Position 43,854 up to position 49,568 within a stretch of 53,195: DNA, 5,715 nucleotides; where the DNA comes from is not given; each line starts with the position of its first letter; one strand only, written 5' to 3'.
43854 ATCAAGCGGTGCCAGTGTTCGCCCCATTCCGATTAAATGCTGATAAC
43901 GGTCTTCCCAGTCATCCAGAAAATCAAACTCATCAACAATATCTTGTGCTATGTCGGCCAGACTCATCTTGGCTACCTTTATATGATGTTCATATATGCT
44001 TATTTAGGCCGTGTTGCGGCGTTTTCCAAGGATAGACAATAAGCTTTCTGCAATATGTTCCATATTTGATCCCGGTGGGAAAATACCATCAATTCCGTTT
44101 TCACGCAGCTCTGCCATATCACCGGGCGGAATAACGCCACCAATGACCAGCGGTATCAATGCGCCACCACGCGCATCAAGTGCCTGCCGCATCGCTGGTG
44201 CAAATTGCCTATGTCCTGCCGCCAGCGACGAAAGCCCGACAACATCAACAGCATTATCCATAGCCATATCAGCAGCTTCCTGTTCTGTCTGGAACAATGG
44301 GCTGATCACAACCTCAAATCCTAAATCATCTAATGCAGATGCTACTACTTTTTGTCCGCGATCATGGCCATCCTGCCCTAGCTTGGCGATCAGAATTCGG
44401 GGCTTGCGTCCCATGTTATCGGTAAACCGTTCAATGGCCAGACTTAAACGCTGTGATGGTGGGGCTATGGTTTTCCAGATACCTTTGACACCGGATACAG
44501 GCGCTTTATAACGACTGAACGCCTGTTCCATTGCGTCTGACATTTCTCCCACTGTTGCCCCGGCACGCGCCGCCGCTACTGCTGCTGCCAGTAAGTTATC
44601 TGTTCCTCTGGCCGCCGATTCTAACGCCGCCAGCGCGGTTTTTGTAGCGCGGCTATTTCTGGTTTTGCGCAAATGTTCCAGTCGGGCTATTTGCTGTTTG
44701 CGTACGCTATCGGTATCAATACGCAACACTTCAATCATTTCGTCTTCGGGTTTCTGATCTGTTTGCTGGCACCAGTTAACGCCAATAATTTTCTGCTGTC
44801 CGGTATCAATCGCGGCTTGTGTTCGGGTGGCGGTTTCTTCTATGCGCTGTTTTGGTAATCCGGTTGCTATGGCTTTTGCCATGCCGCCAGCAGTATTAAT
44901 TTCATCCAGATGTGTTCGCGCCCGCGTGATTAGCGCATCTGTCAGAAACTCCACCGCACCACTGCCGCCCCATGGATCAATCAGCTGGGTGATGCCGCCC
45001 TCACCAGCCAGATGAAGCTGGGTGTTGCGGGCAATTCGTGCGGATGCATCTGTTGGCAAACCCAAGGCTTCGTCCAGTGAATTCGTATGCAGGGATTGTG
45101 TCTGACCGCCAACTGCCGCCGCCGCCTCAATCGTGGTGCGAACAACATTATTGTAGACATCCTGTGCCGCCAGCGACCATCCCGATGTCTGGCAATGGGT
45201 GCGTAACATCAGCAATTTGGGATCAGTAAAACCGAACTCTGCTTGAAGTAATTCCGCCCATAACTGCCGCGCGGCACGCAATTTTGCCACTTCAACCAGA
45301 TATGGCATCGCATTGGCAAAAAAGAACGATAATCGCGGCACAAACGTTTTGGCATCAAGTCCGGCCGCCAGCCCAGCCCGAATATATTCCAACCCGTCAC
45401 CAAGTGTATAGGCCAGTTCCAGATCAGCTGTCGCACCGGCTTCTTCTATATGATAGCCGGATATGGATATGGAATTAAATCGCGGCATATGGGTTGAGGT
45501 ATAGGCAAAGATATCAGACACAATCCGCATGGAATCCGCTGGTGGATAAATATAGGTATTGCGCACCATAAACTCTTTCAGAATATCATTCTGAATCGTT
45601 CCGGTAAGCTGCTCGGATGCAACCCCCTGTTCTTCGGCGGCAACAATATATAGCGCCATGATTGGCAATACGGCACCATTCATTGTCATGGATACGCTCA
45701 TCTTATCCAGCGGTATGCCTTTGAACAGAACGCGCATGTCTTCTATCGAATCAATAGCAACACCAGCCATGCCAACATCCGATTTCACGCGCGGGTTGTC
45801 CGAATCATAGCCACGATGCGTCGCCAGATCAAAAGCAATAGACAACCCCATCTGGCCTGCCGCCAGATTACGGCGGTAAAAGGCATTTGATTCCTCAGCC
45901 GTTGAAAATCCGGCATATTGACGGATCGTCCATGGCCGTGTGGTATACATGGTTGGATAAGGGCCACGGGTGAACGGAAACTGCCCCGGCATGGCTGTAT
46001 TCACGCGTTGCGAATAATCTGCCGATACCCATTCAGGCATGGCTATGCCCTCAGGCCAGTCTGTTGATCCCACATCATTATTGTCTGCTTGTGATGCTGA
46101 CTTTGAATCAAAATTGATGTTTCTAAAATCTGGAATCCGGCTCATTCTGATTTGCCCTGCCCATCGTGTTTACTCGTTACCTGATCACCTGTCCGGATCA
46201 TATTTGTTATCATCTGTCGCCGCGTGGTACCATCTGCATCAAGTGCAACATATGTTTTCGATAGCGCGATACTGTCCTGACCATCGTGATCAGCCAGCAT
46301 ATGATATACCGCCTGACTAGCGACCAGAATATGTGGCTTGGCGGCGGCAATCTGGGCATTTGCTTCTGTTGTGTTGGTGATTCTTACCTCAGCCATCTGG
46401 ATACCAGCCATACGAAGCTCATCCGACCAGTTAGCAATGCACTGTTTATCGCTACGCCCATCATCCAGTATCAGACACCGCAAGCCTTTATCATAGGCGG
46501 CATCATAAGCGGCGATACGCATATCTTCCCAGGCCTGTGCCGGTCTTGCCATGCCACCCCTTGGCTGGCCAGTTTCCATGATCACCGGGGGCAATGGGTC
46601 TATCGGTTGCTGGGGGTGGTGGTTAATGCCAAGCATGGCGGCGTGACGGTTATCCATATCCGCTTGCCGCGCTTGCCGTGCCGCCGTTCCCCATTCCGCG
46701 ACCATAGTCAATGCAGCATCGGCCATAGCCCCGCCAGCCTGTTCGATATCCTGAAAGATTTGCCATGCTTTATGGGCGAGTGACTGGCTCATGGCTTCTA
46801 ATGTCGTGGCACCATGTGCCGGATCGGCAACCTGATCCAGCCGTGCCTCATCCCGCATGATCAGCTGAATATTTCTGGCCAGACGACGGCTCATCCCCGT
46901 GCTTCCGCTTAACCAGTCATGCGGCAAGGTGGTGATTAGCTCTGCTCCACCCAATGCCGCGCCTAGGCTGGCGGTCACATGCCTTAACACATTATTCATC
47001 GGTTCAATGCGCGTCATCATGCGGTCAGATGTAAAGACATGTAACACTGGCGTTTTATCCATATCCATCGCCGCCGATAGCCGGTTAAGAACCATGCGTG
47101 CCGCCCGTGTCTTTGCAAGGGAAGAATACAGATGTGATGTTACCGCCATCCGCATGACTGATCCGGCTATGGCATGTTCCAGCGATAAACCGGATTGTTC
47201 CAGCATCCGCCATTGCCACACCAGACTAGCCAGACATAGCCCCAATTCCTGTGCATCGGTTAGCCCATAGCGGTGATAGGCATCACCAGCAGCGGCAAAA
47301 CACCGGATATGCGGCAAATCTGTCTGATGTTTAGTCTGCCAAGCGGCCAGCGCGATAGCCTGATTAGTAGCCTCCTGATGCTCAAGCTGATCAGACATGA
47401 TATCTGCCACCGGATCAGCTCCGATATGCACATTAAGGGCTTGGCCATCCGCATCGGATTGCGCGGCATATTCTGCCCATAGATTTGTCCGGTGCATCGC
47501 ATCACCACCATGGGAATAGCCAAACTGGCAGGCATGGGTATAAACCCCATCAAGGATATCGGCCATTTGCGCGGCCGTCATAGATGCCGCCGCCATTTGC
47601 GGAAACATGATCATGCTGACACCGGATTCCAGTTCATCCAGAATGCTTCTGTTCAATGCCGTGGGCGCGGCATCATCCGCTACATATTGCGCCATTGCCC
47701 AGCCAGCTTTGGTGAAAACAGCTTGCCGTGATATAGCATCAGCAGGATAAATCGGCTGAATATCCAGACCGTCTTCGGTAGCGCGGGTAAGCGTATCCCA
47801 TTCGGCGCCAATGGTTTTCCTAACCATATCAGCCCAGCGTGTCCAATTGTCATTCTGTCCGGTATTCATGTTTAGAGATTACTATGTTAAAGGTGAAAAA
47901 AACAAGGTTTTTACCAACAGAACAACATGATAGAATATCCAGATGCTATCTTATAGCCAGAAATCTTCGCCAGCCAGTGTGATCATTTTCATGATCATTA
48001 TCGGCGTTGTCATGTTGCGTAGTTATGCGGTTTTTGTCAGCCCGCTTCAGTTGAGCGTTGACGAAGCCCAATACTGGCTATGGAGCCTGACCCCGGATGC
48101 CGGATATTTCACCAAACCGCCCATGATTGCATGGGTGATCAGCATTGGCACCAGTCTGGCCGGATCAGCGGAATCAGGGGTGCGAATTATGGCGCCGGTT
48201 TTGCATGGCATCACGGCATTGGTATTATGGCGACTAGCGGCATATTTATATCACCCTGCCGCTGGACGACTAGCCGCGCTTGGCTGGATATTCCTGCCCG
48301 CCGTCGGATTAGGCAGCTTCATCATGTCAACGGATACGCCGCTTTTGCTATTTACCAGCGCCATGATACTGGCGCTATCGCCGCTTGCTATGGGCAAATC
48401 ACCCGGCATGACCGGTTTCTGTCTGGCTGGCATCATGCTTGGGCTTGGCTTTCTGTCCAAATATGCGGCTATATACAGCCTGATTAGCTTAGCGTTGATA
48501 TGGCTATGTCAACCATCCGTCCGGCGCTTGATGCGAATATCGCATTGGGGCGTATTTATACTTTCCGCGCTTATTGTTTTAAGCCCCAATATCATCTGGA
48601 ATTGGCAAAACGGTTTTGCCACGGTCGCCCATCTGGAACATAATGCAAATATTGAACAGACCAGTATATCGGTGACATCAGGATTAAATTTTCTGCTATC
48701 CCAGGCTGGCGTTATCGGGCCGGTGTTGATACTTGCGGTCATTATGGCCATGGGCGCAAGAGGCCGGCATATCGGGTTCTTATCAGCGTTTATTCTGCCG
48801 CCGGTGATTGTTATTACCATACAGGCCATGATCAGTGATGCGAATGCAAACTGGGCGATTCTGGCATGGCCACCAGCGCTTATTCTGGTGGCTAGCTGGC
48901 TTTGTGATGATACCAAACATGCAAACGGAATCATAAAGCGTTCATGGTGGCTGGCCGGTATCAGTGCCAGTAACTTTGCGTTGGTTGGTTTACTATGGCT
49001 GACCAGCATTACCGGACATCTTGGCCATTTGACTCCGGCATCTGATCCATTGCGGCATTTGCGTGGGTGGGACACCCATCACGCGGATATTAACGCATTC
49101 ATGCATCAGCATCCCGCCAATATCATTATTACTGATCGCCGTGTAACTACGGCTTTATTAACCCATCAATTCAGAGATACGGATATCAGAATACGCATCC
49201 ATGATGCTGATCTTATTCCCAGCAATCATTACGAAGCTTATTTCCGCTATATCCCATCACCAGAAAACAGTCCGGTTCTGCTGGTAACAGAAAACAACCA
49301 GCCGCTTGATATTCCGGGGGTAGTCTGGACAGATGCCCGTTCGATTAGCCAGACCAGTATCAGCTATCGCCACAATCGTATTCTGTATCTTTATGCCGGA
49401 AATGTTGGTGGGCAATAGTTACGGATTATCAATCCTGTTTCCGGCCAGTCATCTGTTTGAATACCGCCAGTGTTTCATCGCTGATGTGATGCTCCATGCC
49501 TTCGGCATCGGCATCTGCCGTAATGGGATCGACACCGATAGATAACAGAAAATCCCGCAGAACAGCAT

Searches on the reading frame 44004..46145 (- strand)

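Call 23: search_protein_families(library=pfam, proteins=[window:44004-46145:-], max_evalue=0.0001)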
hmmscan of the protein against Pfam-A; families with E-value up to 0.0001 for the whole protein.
window:44004-46145:- (713 aa): 2 families
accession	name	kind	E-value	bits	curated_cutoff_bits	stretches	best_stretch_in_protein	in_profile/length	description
PF01642.28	MM_CoA_mutase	-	1.3e-209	697.5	22.1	1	43-543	16-511/512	Methylmalonyl-CoA mutase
PF02310.24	B12-binding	-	2.9e-17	63.1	32.1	1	583-695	2-116/121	B12 binding domain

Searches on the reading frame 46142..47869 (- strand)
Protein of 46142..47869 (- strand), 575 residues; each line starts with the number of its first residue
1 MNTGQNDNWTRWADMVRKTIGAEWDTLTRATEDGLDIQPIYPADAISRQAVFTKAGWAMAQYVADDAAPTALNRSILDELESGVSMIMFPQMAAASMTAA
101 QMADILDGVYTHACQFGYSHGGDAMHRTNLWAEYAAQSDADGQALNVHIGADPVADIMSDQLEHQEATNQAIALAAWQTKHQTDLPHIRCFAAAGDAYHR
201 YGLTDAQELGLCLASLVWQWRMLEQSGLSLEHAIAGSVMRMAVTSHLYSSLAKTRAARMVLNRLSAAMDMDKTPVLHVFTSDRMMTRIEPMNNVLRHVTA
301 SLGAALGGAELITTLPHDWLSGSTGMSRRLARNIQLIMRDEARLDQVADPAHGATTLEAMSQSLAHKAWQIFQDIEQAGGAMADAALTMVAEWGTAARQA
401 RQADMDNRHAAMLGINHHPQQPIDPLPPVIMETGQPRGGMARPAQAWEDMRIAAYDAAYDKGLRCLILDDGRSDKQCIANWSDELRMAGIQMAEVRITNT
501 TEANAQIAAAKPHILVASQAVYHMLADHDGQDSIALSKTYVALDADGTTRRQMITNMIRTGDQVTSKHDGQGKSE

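Call 23: search_protein_families(library=pfam, proteins=[window:46142-47869:-], max_evalue=0.0001)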
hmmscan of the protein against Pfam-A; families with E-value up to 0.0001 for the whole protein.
window:46142-47869:- (575 aa): 1 family
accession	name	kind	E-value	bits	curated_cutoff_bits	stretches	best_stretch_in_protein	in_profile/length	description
PF01642.28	MM_CoA_mutase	-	1.3e-56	192.6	22.1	1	53-429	43-446/512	Methylmalonyl-CoA mutase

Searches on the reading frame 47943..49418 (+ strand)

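Call 23: search_protein_families(library=pfam, proteins=[window:47943-49418:+], max_evalue=0.0001)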
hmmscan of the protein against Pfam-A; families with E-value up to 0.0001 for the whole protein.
window:47943-49418:+ (491 aa): 1 family
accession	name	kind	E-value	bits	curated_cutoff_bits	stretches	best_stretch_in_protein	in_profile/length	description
PF13231.12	PMT_2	-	6.3e-25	88.7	26.1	1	58-219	2-160/160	Dolichyl-phosphate-mannose-protein mannosyltransferase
